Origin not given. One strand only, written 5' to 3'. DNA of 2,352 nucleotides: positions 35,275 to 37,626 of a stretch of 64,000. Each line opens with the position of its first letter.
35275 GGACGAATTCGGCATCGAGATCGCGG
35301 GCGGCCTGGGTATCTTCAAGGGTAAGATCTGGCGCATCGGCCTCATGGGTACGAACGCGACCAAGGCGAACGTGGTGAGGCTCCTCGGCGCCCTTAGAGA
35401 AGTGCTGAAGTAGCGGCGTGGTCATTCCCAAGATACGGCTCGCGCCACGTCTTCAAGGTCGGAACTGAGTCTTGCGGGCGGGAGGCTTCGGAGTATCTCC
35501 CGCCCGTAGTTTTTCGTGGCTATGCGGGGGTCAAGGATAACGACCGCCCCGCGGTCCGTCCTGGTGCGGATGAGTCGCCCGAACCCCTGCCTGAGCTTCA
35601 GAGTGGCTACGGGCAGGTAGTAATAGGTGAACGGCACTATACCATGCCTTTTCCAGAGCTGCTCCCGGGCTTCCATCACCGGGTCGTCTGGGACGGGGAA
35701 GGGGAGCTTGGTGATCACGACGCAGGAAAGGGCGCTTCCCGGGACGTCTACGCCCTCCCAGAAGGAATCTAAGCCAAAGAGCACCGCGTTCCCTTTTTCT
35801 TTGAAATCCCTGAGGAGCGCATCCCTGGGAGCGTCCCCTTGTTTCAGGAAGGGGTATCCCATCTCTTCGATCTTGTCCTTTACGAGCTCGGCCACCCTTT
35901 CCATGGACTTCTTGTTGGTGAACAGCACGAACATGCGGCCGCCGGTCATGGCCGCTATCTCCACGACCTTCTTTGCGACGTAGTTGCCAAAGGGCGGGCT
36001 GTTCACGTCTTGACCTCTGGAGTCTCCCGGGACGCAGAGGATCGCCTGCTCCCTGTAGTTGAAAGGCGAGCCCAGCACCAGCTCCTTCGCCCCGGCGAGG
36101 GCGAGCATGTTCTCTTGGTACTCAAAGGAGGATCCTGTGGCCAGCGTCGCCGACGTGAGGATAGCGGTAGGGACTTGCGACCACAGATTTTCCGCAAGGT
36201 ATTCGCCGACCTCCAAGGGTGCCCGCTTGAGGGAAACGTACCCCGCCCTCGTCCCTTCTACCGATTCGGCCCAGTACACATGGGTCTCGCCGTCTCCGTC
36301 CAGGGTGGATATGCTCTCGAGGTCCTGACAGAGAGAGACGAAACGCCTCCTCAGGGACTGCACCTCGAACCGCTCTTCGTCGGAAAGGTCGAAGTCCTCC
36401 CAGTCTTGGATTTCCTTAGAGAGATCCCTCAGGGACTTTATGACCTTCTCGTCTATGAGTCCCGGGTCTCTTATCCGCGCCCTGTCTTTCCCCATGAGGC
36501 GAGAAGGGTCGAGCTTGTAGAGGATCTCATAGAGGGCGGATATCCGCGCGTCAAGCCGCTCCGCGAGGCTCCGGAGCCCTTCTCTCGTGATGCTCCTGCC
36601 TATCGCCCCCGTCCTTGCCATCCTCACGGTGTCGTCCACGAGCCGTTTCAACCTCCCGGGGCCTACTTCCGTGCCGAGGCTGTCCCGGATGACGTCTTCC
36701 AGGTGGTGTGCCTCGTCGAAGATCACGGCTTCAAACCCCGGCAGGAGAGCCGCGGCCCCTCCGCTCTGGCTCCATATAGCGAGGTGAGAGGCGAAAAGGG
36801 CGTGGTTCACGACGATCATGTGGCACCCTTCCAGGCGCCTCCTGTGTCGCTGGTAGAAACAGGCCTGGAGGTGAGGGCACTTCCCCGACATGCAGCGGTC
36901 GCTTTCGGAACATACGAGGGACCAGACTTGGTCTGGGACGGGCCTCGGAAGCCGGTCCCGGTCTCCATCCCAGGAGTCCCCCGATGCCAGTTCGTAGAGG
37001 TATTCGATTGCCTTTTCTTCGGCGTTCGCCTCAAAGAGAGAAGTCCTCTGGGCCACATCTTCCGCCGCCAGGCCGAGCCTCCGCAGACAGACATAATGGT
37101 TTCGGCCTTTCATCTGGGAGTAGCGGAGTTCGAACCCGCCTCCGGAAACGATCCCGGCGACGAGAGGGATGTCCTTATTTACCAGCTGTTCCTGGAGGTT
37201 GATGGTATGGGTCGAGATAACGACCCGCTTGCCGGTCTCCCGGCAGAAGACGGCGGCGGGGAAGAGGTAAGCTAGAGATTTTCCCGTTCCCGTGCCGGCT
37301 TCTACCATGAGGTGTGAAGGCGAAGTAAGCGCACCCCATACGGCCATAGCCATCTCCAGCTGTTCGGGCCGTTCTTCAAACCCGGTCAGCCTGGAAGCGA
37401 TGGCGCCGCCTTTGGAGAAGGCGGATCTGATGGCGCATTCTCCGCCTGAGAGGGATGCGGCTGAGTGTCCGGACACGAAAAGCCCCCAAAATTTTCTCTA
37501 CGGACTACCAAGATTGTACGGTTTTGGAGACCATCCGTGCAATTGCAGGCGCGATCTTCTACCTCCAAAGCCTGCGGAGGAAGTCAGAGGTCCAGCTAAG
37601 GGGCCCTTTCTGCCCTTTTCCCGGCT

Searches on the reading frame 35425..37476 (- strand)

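Call 35: search_protein_families(library=pfam, proteins=[window:35425-37476:-], max_evalue=0.00001)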
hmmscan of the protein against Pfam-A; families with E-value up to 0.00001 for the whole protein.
window:35425-37476:- (684 aa): 2 families
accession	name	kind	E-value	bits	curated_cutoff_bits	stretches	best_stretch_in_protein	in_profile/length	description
PF13307.12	Helicase_C_2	-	2.2e-48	164.9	25.3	1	505-667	2-169/170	Helicase C-terminal domain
PF00270.35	DEAD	-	2.4e-12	47.3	26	1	46-101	7-64/167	DEAD/DEAH box helicase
